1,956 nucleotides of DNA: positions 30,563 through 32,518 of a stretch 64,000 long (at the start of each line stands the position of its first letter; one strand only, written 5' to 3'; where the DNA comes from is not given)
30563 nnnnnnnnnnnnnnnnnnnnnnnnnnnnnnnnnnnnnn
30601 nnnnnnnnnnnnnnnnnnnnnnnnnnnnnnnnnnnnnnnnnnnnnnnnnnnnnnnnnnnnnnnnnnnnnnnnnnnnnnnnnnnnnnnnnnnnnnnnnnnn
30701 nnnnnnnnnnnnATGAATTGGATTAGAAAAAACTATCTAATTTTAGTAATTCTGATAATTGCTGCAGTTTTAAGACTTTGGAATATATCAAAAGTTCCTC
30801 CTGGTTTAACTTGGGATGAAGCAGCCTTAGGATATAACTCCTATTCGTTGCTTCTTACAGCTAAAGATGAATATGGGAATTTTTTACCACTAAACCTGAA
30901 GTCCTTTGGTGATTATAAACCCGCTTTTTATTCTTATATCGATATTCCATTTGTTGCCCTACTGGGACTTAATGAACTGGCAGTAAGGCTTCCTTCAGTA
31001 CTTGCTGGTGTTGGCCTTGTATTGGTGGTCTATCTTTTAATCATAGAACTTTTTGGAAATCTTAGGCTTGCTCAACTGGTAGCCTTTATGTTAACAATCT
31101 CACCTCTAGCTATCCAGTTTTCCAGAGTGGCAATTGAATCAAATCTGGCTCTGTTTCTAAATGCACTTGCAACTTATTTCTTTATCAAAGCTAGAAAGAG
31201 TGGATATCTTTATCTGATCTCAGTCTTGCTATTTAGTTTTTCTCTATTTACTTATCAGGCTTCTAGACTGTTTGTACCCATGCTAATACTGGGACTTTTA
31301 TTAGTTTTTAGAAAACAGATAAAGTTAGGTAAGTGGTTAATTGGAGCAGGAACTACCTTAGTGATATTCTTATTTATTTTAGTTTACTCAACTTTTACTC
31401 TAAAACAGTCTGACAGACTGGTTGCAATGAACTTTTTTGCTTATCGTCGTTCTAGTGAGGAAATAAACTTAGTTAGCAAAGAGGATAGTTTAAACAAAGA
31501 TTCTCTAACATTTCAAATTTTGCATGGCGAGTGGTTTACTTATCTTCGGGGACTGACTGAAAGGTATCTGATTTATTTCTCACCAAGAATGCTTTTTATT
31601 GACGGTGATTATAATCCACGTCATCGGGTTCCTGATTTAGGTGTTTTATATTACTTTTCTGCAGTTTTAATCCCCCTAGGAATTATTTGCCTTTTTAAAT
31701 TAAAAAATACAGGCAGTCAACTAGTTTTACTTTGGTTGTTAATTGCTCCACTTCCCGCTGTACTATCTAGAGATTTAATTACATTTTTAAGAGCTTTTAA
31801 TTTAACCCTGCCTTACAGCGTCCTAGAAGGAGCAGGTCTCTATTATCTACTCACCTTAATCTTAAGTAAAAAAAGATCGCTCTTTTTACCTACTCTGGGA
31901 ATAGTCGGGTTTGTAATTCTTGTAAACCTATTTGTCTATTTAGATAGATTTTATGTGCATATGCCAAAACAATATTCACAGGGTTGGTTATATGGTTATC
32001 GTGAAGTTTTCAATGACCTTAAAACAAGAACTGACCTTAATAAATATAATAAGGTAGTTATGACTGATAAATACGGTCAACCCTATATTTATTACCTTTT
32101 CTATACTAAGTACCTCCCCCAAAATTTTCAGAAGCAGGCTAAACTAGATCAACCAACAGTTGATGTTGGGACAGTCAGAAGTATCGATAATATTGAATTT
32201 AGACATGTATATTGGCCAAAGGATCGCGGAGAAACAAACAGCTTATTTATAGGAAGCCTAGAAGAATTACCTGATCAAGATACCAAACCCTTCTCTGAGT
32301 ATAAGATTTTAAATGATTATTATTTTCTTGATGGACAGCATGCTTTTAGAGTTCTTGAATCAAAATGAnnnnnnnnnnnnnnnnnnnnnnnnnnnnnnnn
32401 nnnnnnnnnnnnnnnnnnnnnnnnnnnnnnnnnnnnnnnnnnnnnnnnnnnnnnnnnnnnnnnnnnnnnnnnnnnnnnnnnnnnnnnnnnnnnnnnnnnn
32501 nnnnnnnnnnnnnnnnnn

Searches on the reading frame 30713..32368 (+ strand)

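Call 8: search_protein_families(library=pfam, proteins=[window:30713-32368:+], max_evalue=0.001)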
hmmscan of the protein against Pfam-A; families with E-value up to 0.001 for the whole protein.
window:30713-32368:+ (551 aa): 2 families
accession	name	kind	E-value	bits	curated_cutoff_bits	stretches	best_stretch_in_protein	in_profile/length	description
PF13231.12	PMT_2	-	9.1e-09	36.2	26.1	1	69-220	2-155/160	Dolichyl-phosphate-mannose-protein mannosyltransferase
PF02366.24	PMT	-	4e-08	33.6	22.7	1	13-163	3-163/245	Dolichyl-phosphate-mannose-protein mannosyltransferase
